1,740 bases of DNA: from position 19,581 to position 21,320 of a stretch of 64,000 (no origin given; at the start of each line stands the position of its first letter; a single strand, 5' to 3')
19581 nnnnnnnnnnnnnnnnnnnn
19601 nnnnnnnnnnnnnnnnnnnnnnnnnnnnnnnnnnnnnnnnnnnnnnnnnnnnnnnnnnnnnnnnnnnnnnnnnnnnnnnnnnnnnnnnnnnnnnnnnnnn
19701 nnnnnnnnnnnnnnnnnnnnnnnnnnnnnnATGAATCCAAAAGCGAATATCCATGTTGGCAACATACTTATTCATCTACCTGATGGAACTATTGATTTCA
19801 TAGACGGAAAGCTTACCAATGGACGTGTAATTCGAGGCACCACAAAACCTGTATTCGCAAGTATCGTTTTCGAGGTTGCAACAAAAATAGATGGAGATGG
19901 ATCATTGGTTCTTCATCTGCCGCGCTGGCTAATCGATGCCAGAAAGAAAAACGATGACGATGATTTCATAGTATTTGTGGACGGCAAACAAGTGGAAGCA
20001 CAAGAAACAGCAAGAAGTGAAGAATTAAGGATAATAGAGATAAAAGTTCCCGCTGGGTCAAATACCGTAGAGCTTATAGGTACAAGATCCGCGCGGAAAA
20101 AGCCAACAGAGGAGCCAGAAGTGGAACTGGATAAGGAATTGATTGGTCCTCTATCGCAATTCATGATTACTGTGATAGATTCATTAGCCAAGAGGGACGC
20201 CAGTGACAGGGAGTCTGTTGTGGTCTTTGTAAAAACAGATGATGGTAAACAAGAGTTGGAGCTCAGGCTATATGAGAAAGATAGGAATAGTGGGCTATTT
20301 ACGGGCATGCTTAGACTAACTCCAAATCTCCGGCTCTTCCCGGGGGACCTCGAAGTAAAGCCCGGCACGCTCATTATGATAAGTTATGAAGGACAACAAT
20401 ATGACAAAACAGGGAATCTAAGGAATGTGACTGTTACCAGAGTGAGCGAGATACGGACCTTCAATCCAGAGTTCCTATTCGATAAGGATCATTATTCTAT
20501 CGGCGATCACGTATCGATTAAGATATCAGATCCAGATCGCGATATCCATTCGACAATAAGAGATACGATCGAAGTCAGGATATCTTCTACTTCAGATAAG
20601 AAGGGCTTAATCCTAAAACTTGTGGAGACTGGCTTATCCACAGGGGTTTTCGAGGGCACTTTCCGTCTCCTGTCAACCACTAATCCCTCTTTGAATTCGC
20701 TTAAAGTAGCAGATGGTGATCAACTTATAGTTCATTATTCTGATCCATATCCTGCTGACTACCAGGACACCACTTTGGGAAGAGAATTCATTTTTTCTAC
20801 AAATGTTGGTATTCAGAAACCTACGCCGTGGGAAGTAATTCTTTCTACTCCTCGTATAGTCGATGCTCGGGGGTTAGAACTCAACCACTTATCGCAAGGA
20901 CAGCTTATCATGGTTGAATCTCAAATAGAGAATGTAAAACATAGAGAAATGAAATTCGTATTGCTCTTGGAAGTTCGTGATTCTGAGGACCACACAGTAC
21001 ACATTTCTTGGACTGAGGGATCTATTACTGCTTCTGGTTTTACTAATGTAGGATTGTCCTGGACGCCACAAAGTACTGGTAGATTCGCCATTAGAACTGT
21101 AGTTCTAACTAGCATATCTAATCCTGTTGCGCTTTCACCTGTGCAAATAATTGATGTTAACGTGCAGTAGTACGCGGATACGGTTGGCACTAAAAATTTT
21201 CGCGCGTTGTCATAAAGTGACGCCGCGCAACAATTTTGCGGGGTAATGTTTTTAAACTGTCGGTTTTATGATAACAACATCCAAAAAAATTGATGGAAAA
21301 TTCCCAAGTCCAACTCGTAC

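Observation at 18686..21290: Low-GC two-gene cassette: a TIR-like effector-type domain fused to an Ig-like domain, coupled to a signal-less beta-sandwich repeat protein (candidate novel conflict/defence module)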

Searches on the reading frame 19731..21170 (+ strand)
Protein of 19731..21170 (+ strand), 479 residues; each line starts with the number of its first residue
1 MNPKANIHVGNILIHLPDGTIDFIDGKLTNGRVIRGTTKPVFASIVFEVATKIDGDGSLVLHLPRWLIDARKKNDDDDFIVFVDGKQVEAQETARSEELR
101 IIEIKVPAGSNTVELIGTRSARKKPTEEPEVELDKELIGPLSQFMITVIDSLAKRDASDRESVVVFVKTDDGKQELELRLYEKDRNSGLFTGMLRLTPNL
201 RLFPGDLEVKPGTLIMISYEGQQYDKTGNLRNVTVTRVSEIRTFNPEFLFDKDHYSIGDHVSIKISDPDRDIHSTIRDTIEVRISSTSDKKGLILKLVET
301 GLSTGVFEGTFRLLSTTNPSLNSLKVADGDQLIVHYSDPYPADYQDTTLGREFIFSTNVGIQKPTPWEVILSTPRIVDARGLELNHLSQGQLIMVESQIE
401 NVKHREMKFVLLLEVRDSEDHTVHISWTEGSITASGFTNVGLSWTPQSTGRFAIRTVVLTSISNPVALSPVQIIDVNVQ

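Call 4: search_protein_families(library=padloc, proteins=[window:19731-21170:+], max_evalue=1)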
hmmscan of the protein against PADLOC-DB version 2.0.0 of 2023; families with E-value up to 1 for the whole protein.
window:19731-21170:+ (479 aa): 0 families

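Call 6: search_protein_families(library=pfam, proteins=[window:19731-21170:+], max_evalue=1)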
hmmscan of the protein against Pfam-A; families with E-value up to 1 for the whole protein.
window:19731-21170:+ (479 aa): 7 families
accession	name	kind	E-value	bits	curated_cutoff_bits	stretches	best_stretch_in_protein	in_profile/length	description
PF20942.3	DUF4785_2nd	-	0.0091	16.4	30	1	251-318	10-73/105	Domain of unknown function (DUF4785) central domain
PF24507.1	Ig_CFAP65_4th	-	0.01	16.7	27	1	398-468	3-70/76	CFAP65, fourth Ig-like domain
PF13753.12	SWM_repeat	-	0.035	14.8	27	0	316-352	3-39/86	Putative flagellar system-associated repeat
PF17547.7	DUF5462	-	0.12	12.2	25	1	56-116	75-132/157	Family of unknown function (DUF5462)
PF23707.1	P116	-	0.15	10.3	27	1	111-186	796-871/1041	P116-like protein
PF24828.1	DUF7713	-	0.17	11.9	24.1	1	67-92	21-46/68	Domain of unknown function (DUF7713)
PF17996.7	CE2_N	-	0.22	12.1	27.9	1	31-126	3-91/108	Carbohydrate esterase 2 N-terminal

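Call 7: search_protein_families(library=ncbifam, proteins=[window:19731-21170:+], max_evalue=1)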
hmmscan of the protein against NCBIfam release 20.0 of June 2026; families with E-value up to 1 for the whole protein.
window:19731-21170:+ (479 aa): 1 family
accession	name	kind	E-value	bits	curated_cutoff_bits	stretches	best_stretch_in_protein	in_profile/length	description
NF052345.1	S_layer_anammox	exception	1.1e-18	66.1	1400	1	146-342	1069-1265/1596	Kustd1514 family S-layer glycoprotein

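Call 13: find_homologous_proteins(query=window:19731-21170:+)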
Query window:19731-21170:+ (479 aa): 8 proteins with E <= 0.001 among 8000 candidates.
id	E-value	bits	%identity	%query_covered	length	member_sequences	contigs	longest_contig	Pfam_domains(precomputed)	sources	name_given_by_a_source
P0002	0.0e+0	1057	100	100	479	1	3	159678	-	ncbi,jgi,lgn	jgi:hypothetical protein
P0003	2.3e-20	91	30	45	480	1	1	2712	-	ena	-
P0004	1.1e-16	79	25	71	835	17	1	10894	-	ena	-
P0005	9.4e-14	69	29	43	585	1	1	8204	PF01835.26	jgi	jgi:plastocyanin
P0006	1.6e-9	55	25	43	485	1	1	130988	-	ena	-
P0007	1.5e-7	49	32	16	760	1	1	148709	-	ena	-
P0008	8.7e-7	46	32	16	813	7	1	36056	PF00041.28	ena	-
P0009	2.4e-6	45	35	20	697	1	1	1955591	-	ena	-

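Call 28: search_solved_structures(query=window:19731-21170:+, max_evalue=10, show_alignments=2)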
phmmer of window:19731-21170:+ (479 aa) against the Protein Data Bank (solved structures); distinct sequences matched with E-value up to 10: 2.
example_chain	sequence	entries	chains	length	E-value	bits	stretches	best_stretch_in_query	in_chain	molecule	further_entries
8c8k_A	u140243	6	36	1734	3.5e-26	95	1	262-478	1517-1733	Cell surface protein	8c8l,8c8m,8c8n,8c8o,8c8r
8rd8_F7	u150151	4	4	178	0.29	12.8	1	222-294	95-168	Large ribosomal subunit protein uL5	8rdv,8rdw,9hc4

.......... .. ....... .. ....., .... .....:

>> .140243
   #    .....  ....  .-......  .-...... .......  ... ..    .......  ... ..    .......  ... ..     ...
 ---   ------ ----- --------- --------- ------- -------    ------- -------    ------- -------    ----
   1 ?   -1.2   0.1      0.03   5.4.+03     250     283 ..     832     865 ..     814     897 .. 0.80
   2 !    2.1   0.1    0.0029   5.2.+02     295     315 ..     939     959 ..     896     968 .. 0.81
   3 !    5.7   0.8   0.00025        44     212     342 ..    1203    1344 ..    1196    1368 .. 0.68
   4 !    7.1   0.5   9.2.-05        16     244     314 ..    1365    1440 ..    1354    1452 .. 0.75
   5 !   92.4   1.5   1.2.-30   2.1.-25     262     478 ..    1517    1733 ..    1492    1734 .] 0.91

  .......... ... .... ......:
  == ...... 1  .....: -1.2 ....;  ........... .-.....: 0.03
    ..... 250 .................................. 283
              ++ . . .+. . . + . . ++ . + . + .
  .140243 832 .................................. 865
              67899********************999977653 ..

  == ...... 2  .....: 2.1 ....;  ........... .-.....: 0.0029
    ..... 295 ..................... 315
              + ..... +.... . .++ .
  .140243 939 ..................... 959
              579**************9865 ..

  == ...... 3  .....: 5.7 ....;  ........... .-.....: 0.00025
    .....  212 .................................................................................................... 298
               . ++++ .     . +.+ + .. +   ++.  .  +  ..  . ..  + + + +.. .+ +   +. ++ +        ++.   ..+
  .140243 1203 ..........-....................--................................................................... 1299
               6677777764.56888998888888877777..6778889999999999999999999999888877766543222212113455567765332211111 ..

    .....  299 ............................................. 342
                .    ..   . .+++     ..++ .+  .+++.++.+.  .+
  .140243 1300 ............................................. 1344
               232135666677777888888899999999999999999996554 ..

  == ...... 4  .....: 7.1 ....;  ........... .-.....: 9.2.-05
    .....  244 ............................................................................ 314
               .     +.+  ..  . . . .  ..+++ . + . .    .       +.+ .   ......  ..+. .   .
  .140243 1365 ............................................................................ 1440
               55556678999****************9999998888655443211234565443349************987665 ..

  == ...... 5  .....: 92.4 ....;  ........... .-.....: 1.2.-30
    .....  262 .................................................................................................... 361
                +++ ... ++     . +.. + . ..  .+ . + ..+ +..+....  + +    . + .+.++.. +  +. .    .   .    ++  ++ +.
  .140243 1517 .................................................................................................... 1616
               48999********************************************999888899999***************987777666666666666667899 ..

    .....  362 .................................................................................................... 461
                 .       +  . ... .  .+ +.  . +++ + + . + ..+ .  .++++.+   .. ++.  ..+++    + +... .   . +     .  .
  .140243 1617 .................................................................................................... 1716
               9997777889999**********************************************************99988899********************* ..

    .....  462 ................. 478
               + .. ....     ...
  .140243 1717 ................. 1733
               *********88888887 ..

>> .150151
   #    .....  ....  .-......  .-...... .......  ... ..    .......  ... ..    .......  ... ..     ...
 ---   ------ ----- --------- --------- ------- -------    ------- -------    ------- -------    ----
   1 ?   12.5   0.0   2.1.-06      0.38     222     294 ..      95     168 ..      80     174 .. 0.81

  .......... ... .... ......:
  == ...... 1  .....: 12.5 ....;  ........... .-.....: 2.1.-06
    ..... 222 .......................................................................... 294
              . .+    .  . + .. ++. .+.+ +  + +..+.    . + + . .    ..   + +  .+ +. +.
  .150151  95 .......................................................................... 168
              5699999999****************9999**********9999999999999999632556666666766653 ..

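Call 57: find_homologous_proteins(query=A6, max_evalue=0.001)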
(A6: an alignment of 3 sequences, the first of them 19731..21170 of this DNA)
Query A6 (3 sequences) (479 aa, profile of the alignment): 10 proteins with E <= 0.001 among 8000 candidates.
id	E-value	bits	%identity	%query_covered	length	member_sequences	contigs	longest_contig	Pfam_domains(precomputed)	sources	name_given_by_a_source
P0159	1.3e-240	817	31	96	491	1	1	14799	PF28202.1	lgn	-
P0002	3.9e-238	808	100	100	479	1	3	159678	-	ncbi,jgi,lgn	jgi:hypothetical protein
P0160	8.0e-65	237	33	55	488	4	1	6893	PF28202.1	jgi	jgi:hypothetical protein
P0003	6.1e-48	181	30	45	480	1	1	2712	-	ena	-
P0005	3.9e-40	156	29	43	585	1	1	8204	PF01835.26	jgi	jgi:plastocyanin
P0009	1.6e-37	147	35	20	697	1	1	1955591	-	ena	-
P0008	5.1e-26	109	32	16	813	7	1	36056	PF00041.28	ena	-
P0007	6.8e-24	102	32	16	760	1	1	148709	-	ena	-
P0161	1.1e-14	72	37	13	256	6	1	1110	PF05887.17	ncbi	-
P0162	8.9e-8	49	27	44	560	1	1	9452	-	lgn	-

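Call 58: find_encoding_contigs(protein=P0160, flank=6000, max_places=4)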
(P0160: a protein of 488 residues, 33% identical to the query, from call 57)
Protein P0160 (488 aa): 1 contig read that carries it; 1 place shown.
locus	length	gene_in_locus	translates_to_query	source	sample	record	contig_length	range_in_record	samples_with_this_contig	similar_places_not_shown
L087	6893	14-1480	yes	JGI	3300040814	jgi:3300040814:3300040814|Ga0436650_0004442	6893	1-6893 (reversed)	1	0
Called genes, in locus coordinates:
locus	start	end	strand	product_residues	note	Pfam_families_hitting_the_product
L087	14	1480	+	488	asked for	PF28202:SlaA-like (weak)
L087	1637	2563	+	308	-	-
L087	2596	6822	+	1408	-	PF00082:Peptidase_S8, PF19077:Big_13 (faint)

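Call 59: find_encoding_contigs(protein=P0002, flank=3000, max_places=6)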
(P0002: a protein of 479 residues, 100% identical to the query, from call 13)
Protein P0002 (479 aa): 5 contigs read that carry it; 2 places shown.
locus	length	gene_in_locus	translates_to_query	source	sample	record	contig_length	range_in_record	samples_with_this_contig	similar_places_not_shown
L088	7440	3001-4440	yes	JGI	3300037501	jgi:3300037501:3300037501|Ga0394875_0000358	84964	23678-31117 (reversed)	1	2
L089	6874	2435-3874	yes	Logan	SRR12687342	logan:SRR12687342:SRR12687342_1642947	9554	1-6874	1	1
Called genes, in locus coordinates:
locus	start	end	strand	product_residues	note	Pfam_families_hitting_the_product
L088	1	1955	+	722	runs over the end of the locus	PF02359:CDC48_N, PF02933:CDC48_2, PF05496:RuvB_N, PF13191:AAA_16 (weak), PF00004:AAA, PF07724:AAA_2 (weak), PF17862:AAA_lid_3, PF00004:AAA, +22 more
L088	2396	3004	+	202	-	PF10137:CAP12-PCTIR_TIR (faint), PF01835:MG2 (faint)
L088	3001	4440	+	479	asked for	-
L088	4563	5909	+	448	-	PF00278:Orn_DAP_Arg_deC, PF02784:Orn_Arg_deC_N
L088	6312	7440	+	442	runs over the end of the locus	PF02492:cobW (faint)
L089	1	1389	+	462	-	?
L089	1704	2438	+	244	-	PF10137:CAP12-PCTIR_TIR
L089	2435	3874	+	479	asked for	-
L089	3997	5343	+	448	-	PF00278:Orn_DAP_Arg_deC, PF02784:Orn_Arg_deC_N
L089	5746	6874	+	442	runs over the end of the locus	PF02492:cobW (faint)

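Call 65: search_protein_families(library=pfam, proteins=[P0161, P0159], max_evalue=0.01)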
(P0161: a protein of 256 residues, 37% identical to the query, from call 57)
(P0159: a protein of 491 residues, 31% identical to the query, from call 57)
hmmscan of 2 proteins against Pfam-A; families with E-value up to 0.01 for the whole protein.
P0161 (256 aa): 1 family
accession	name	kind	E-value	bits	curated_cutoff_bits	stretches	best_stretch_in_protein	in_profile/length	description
PF05887.16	Trypan_PARP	-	1.3e-08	35.4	100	1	131-187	54-116/134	Procyclic acidic repetitive protein (PARP)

P0159 (491 aa): 2 families
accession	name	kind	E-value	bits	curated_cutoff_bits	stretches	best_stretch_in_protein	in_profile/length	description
PF00630.25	Filamin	-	0.0048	18.1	26.9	0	382-467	3-82/93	Filamin/ABP280 repeat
PF14524.12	Wzt_C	-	0.0069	16.8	30.4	0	381-466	13-104/143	Wzt C-terminal domain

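Call 73: predict_structure(alignment_id=A7)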
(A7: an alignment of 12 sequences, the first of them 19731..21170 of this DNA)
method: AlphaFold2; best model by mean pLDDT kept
length: 479 residues; sequences in the alignment: 12
mean_pLDDT: 80.6   pTM: 0.49
mean pLDDT of the five models: 80.6, 80.0, 80.0, 79.9, 77.2
residues with pLDDT >= 90: 176; 70-90: 212; 50-70: 46; < 50: 45
segments of 3 or more residues with pLDDT < 50: 1-20, 72-75, 119-126, 341-349, 362-364
pLDDT, mean of each block of 10 residues (from residue 1): 27 38 71 73 73 83 73 56 78 82 88 71 55 83 87 61 88 84 76 85 81 91 83 91 85 84 90 81 92 91 85 78 88 85 46 83 64 95 96 97 90 96 97 93 97 96 88 96
secondary structure, 60 per line:
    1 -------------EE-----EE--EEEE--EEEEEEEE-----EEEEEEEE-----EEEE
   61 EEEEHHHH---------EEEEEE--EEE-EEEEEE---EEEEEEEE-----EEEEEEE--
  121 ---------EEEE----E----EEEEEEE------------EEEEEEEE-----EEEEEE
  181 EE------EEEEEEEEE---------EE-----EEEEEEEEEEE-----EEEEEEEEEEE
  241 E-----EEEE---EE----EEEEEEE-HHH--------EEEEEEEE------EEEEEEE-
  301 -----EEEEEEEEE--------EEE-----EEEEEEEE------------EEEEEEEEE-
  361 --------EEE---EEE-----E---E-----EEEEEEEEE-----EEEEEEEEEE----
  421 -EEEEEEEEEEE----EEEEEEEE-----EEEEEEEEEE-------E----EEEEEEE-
elements in order: E25-28 E31-38 E44-51 E57-64 H65-68 E78-83 E86-88 E90-95 E99-106 E112-118 E130-133 E143-149 E162-169 E175-182 E189-197 E214-224 E230-241 E247-250 E260-266 E279-286 E293-299 E306-314 E323-325 E331-338 E351-359 E369-371 E375-377 E393-401 E407-416 E422-432 E437-444 E450-459 E472-478

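Call 76: fold_search(model_id=the predicted structure, library=pdb)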
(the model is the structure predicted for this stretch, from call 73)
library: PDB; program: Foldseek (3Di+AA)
matches with E <= 10: 1668; with E <= 0.001: 260
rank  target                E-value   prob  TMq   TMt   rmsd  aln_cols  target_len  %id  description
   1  8c8m_A                1.1e-14  1.00  0.39  0.13  24.1       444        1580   17  In vitro structure of the Nitrosopumilus maritimus S-layer - Composite map between two and six-fold symmetrised (released 2024-04-10)
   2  8c8k_A                2.1e-14  1.00  0.39  0.70   4.8       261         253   21  In vitro structure of the Nitrosopumilus maritimus S-layer - Six-fold symmetry (C6) (released 2024-04-10)
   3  8c8o_A                3.9e-11  1.00  0.36  0.18  30.6       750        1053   11  In situ structure of the Nitrosopumilus maritimus S-layer - Six-fold symmetry (C6) (released 2024-04-17)
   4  8c8r_A                3.9e-11  1.00  0.36  0.13  30.6       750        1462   11  In situ structure of the Nitrosopumilus maritimus S-layer - Composite map between C2 and C6 (released 2024-04-17)
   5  8c8l_A                8.0e-09  1.00  0.26  0.11  21.9       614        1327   12  In vitro structure of the Nitrosopumilus maritimus S-layer - Two-fold symmetry (C2) (released 2024-04-10)
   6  5jpm_A                8.7e-09  1.00  0.17  0.13  24.9       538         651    9  Structure of the complex of human complement C4 with MASP-2 rebuilt using iMDFF (released 2016-08-10)
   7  9u61_E                2.2e-08  1.00  0.17  0.07  23.6       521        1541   11  CP/MBL pathways C3 convertase C4b2a and C3 complex (released 2026-01-14)
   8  2gys_B                2.5e-08  1.00  0.14  0.16  30.2       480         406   11  2.7 A structure of the extracellular domains of the human beta common receptor involved in IL-3, IL-5, and GM-CSF sign (released 2006-06-20)
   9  8cem_E                2.6e-08  1.00  0.21  0.17  25.1       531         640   10  Structure of bovine native C3, re-refinement (released 2023-04-05)
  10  5a42                  5.9e-08  1.00  0.18  0.07  33.9       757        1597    9  Cryo-EM single particle 3D reconstruction of the native conformation of E. coli alpha-2-macroglobulin (ECAM) (released 2015-07-29)
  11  7b2m_A                7.2e-08  1.00  0.17  0.13  23.4       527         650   11  Cryo-EM structure of complement C4b in complex with nanobody E3 (released 2022-03-02)
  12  5i5k_B                7.5e-08  1.00  0.20  0.09  24.1       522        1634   10  Structure of complement C5 in complex with eculizumab (released 2016-03-16)
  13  8ayh_C                9.1e-08  1.00  0.26  0.21  22.4       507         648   10  Structure of Complement C5 in Complex with small molecule inhibitor and CVF (released 2022-12-21)
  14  2v5y                  9.6e-08  1.00  0.17  0.15  32.6       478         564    9  Crystal structure of the receptor protein tyrosine phosphatase mu ectodomain (released 2007-09-11)
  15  9qk2_F                1.1e-07  1.00  0.26  0.20  24.6       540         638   10  Structure of the Complement classical and lectin pathway C3 convertase in complex with substrate C3 (released 2025-12-24)
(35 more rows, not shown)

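Call 79: search_dna_similar(query=window:19731-21170:+, collection=phages, mode=protein, max_rows=10, max_evalue=0.001)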
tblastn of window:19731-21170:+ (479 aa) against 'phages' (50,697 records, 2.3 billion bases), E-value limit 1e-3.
No match.

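Call 83: fold_search(model_id=the predicted structure, library=viral)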
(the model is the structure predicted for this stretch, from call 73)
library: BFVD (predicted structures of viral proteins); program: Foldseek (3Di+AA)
matches with E <= 10: 1112; with E <= 0.001: 118
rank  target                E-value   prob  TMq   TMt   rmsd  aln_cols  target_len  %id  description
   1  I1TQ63                5.6e-12  1.00  0.23  0.24  30.6       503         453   12  (no name in the UniProt tables at hand)
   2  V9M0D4                3.4e-08  1.00  0.18  0.09  36.4       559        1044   10  Big-1 domain-containing protein [Vibrio phage VP4B]
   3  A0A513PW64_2          3.7e-08  1.00  0.15  0.08  20.2       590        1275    8  Big-1 domain-containing protein [Vibrio phage 2 TSL-2019]
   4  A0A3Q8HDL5            7.3e-08  1.00  0.15  0.12  38.2       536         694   10  (no name in the UniProt tables at hand)
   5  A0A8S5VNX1            5.7e-07  1.00  0.16  0.16  18.0       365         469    8  (no name in the UniProt tables at hand)
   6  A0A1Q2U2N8            6.6e-07  1.00  0.22  0.09  27.8       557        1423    9  Putative hemagglutinin/hemolysin-related protein [Vibrio phage pTD1]
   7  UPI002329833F         7.6e-07  1.00  0.21  0.12  49.5       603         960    9  (no name look-up for this kind of identifier)
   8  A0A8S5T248            1.1e-06  1.00  0.16  0.13  37.1       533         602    9  Uncharacterized protein [Siphoviridae sp. cteEJ17]
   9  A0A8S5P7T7            1.1e-06  1.00  0.26  0.17  37.5       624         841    8  FN3 [Siphoviridae sp. ctmYS12]
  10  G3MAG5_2              1.1e-06  1.00  0.18  0.12  39.0       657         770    9  Gp424 [Bacillus phage G]
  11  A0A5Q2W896            1.3e-06  1.00  0.18  0.12  34.3       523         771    8  (no name in the UniProt tables at hand)
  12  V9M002                1.6e-06  1.00  0.19  0.14  25.6       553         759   11  Uncharacterized protein [Vibrio phage VP4B]
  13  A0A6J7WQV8            2.0e-06  1.00  0.17  0.08  28.6       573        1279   10  Uncharacterized protein [uncultured Caudovirales phage]
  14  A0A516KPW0            2.0e-06  1.00  0.17  0.13  36.1       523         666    8  (no name in the UniProt tables at hand)
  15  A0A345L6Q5            2.4e-06  1.00  0.23  0.24  21.7       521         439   10  Uncharacterized protein [Serratia phage Scapp]
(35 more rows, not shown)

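Call 98: find_related_loci(query=A6, collection=viral_contigs, flank=6000)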
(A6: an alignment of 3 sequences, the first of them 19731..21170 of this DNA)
Query A6 (479 aa) in viral_contigs; peptide patterns used: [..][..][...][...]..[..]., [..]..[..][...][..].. (x = any residue, [..] = any of these).
231 stretches matched a pattern, but none encodes a relative of the query by tblastn (E <= 1e-3).
